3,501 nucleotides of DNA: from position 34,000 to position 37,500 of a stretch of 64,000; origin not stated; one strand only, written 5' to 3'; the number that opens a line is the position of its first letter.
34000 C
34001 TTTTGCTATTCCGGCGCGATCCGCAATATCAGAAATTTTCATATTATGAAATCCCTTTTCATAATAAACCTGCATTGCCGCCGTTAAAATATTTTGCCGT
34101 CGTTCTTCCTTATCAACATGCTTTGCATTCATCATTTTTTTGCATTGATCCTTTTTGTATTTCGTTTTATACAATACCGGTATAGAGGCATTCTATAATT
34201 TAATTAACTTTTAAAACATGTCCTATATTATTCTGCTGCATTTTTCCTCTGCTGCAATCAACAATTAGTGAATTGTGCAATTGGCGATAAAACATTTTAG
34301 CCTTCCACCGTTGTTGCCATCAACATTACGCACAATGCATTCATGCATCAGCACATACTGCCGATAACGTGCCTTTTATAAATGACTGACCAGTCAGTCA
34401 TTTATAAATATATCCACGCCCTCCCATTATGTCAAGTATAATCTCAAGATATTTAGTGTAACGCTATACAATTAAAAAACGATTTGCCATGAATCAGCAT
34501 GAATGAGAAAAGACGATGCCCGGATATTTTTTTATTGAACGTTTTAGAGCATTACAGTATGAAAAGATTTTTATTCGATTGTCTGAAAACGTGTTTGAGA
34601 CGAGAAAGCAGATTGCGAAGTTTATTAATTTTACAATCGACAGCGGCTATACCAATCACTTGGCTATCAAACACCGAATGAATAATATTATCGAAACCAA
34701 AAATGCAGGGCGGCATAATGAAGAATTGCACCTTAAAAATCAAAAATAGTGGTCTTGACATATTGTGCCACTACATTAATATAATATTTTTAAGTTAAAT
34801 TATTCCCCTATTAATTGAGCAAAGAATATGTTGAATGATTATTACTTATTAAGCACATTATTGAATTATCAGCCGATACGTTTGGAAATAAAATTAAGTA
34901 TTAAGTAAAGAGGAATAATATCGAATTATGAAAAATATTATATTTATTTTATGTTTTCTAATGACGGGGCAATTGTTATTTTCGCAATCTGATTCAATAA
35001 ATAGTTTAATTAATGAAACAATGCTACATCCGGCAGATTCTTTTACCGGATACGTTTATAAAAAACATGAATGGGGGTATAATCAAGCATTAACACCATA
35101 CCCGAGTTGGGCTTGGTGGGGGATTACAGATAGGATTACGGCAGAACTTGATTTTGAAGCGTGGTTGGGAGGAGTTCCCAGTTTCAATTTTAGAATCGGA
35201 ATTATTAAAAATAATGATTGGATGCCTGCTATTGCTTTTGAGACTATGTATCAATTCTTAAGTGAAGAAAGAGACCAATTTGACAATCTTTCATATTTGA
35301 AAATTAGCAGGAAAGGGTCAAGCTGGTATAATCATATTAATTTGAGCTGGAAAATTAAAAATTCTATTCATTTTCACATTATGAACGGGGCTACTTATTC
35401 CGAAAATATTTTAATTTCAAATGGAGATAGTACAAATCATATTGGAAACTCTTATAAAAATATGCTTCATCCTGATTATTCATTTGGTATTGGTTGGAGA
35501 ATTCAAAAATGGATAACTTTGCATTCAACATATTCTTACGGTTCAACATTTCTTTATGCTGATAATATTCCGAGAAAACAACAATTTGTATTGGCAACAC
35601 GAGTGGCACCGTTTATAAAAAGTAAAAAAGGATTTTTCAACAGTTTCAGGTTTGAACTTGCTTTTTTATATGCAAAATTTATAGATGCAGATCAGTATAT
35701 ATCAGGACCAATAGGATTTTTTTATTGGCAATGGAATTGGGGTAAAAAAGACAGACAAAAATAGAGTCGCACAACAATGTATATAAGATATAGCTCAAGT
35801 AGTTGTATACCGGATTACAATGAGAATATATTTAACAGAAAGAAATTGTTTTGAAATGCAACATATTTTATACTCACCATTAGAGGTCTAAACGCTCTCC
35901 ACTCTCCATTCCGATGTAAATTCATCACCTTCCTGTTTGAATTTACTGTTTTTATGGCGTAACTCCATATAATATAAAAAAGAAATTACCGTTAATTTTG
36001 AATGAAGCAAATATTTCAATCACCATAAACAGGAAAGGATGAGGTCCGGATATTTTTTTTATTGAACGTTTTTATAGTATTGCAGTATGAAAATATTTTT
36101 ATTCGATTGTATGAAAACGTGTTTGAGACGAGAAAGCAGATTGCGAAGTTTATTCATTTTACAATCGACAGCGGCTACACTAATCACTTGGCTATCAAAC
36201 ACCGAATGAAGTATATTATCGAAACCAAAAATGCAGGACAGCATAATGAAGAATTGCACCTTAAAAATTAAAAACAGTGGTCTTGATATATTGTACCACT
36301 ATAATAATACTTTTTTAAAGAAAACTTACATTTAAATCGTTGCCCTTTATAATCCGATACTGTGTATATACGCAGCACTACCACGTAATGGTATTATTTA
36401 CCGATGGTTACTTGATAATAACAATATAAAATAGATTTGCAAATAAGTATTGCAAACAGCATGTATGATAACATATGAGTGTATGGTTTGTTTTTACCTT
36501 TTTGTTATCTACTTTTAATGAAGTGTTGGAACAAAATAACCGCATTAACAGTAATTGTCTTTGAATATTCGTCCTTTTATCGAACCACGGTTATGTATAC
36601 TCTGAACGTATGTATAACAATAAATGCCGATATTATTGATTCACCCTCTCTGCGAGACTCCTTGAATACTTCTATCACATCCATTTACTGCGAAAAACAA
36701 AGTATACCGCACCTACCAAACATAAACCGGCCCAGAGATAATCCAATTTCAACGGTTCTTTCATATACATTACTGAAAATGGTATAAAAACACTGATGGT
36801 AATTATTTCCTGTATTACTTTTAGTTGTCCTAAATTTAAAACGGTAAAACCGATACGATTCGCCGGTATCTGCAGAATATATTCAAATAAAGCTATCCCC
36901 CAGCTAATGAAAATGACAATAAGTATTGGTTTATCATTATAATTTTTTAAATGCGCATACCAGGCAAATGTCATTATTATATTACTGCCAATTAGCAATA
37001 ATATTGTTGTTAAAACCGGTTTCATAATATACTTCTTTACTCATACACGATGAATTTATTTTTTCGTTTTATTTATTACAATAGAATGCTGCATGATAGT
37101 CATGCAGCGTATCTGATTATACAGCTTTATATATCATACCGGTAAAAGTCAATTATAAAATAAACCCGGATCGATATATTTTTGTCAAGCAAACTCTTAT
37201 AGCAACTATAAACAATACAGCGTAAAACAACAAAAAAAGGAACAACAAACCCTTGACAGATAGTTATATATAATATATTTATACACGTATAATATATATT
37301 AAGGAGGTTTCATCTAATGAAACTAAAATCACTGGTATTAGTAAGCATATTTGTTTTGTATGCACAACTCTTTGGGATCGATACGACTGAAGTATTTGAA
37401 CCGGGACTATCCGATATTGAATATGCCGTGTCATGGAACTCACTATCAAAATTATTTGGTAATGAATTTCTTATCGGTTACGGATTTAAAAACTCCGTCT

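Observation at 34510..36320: Two copies of a roughly 275-bp direct repeat, each with a conserved small ORF, bracketing a secreted-protein gene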

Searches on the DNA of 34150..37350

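Call 32: search_rna_families(source=window, start=34150, end=37350, threshold=evalue, max_evalue=5)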
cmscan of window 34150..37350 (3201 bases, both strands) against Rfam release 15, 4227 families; matches with E-value up to 5: 0.
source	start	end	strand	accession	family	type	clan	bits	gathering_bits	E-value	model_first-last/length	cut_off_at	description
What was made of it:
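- There is no Rfam hit at E<=5 (call 32).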

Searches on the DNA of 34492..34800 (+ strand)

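Call 15: search_dna_similar(query=window:34492-34800:+, collection=plasmids, mode=distant, max_evalue=0.01)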
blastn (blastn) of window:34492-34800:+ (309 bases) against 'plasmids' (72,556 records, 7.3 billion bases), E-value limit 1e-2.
No match.

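Call 16: search_dna_similar(query=window:34492-34800:+, collection=phages, mode=distant, max_evalue=0.01)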
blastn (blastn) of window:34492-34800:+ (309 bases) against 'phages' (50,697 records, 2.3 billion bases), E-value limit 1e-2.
No match.

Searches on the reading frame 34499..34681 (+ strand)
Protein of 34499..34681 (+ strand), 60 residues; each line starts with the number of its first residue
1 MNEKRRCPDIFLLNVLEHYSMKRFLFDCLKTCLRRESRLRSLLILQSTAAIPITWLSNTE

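Call 35: search_protein_families(library=ncbifam, proteins=[window:34499-34681:+], max_evalue=1)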
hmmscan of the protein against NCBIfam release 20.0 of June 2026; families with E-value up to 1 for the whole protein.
window:34499-34681:+ (60 aa): 0 families

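Call 36: search_protein_families(library=phrogs, proteins=[window:34499-34681:+], max_evalue=1)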
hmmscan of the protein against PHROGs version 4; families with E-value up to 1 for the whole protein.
window:34499-34681:+ (60 aa): 1 family
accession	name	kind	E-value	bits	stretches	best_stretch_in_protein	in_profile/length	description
phrog_29298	-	unknown function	0.041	15.1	1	15-44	19-46/120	-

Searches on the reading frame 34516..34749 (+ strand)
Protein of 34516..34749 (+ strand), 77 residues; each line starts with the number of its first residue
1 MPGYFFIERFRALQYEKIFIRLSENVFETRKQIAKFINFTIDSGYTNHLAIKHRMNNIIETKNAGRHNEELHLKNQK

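Call 7: search_protein_families(library=pfam, proteins=[window:34516-34749:+], max_evalue=1)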
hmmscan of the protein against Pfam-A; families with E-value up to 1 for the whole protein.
window:34516-34749:+ (77 aa): 0 families

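Call 9: find_homologous_proteins(query=window:34516-34749:+, max_evalue=0.01)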
Query window:34516-34749:+ (77 aa): 1 proteins with E <= 0.01 among 1 candidates.
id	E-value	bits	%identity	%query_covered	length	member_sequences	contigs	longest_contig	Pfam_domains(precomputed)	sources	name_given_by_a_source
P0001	5.8e-44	164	100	100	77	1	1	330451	-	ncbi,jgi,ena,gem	-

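Call 12: find_encoding_contigs(protein=P0001, flank=10000, max_places=6)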
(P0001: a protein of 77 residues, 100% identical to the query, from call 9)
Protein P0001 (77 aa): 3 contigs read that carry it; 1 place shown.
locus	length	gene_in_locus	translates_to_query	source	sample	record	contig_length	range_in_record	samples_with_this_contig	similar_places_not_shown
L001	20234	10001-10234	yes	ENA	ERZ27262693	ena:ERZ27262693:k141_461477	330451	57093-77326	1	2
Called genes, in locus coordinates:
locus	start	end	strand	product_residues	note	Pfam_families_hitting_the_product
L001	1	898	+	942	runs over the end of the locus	PF13715:CarbopepD_reg_2, PF07715:Plug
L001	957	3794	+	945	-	PF13715:CarbopepD_reg_2, PF07715:Plug (weak)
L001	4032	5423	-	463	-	-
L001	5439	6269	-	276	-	PF17131:TP_0789-like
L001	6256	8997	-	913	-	PF03176:MMPL, PF12349:Sterol-sensing (faint), PF03176:MMPL, PF02460:Patched (weak)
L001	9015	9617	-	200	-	PF08359:TetR_C_4 (faint), PF00440:TetR_N, PF08360:TetR_C_5 (weak)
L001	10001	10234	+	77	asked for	-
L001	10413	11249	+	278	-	-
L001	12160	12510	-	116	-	PF04342:DMT_6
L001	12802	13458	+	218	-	-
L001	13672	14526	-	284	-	PF00535:Glycos_transf_2, PF13641:Glyco_tranf_2_3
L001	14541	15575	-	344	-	PF00535:Glycos_transf_2, PF10111:Glyco_tranf_2_2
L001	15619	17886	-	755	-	-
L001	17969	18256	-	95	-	-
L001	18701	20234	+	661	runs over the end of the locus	PF00664:ABC_membrane, PF13401:AAA_22 (faint), PF02463:SMC_N (faint), PF00005:ABC_tran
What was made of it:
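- On Integrated element with att direct repeats: Pfam annotations of all called genes within +/-10 kb show no integrase, recombinase or transposase (call 12).
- Prodigal-type callers call the ORF (P0001, calls 9, 12). No transposase or integrase lies within +/-10 kb (call 12). The source is a MEGAHIT metagenome contig (k141_461477, call 12), and 90% identity is in the range of strain or species variants.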

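Call 14: find_related_loci(query=A2, collection=genome_contigs, flank=6000)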
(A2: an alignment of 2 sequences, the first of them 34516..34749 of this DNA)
Query A2 (77 aa) in genome_contigs; peptide patterns used: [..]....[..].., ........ (x = any residue, [..] = any of these).
61 stretches matched a pattern, but none encodes a relative of the query by tblastn (E <= 1e-3).

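Call 29: search_protein_representatives(alignment_id=A2)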
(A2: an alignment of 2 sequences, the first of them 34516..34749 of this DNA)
Query: 2 sequences, 77 profile positions. Proteins with E-value up to 0.001 (for the whole library): 1; up to 1e-10: 1; up to 1e-30: 1. The best 1 are listed.
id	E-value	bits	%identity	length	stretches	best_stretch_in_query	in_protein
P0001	1.5e-48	179.0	-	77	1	1-77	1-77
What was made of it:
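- The ORF matches only itself in 5.8 billion clusters (call 9) and in an exhaustive HMMER scan of 1.84 billion representatives (call 29). There are zero homologs in about 15 billion proteins, by both word-indexed and exhaustive searches (calls 9, 29).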

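Call 31: list_cluster_members(proteins=[P0001, P0002])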
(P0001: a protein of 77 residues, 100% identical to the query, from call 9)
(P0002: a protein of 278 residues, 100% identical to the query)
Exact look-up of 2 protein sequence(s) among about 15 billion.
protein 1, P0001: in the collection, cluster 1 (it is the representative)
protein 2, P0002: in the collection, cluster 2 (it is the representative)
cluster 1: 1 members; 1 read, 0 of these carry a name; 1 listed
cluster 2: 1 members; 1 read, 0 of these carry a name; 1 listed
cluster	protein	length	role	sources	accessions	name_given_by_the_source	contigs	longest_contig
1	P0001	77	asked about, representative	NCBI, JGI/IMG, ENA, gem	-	-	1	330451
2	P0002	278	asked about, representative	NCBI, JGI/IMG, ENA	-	-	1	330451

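Call 35: search_protein_families(library=ncbifam, proteins=[window:34516-34749:+], max_evalue=1)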
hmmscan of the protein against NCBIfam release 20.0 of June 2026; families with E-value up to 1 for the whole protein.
window:34516-34749:+ (77 aa): 0 families

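Call 36: search_protein_families(library=phrogs, proteins=[window:34516-34749:+], max_evalue=1)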
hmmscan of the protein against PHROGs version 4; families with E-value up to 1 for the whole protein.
window:34516-34749:+ (77 aa): 0 families

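Call 43: predict_structure(alignment_id=A2)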
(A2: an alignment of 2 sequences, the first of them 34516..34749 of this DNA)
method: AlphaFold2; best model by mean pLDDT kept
length: 77 residues; sequences in the alignment: 2
mean_pLDDT: 83.4   pTM: 0.45
mean pLDDT of the five models: 83.4, 59.7, 59.2, 58.9, 54.3
residues with pLDDT >= 90: 21; 70-90: 47; 50-70: 9; < 50: 0
segments of 3 or more residues with pLDDT < 50: none
pLDDT, mean of each block of 10 residues (from residue 1): 65 84 93 90 85 92 83 73
secondary structure, 60 per line:
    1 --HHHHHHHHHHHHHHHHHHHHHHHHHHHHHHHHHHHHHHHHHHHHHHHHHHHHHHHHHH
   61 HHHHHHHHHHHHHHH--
elements in order: H3-75
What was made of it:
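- AF2 gives a single long helix, confident in only 1 of 5 models (call 43), which is not a compact fold.
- Tried and rejected: This is uninformative, so I did not send it to fold search (call 43).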

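Call 57: find_related_loci(query=A2, collection=metagenome_contigs, flank=5000)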
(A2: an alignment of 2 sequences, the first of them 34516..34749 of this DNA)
Query A2 (77 aa) in metagenome_contigs; peptide patterns used: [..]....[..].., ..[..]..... (x = any residue, [..] = any of these).
239 stretches matched a pattern, but none encodes a relative of the query by tblastn (E <= 1e-3).

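Call 58: find_related_loci(query=A2, collection=viral_contigs, flank=5000)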
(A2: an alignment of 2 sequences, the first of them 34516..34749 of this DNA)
Query A2 (77 aa) in viral_contigs; peptide patterns used: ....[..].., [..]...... (x = any residue, [..] = any of these).
186 stretches matched a pattern, but none encodes a relative of the query by tblastn (E <= 1e-3).
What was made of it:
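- Degenerate-pattern DNA scans also find no uncalled copies (calls 14, 57, 58).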

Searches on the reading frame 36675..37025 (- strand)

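Call 7: search_protein_families(library=pfam, proteins=[window:36675-37025:-], max_evalue=1)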
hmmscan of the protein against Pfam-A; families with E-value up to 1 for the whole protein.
window:36675-37025:- (116 aa): 2 families
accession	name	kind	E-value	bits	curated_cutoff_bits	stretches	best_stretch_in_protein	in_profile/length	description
PF04342.18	DMT_6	-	9.6e-46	154.8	25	1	7-111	1-104/104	Putative member of DMT superfamily (DUF486)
PF20110.4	DUF6500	-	0.072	13.4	23.7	1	20-44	11-35/53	Family of unknown function (DUF6500)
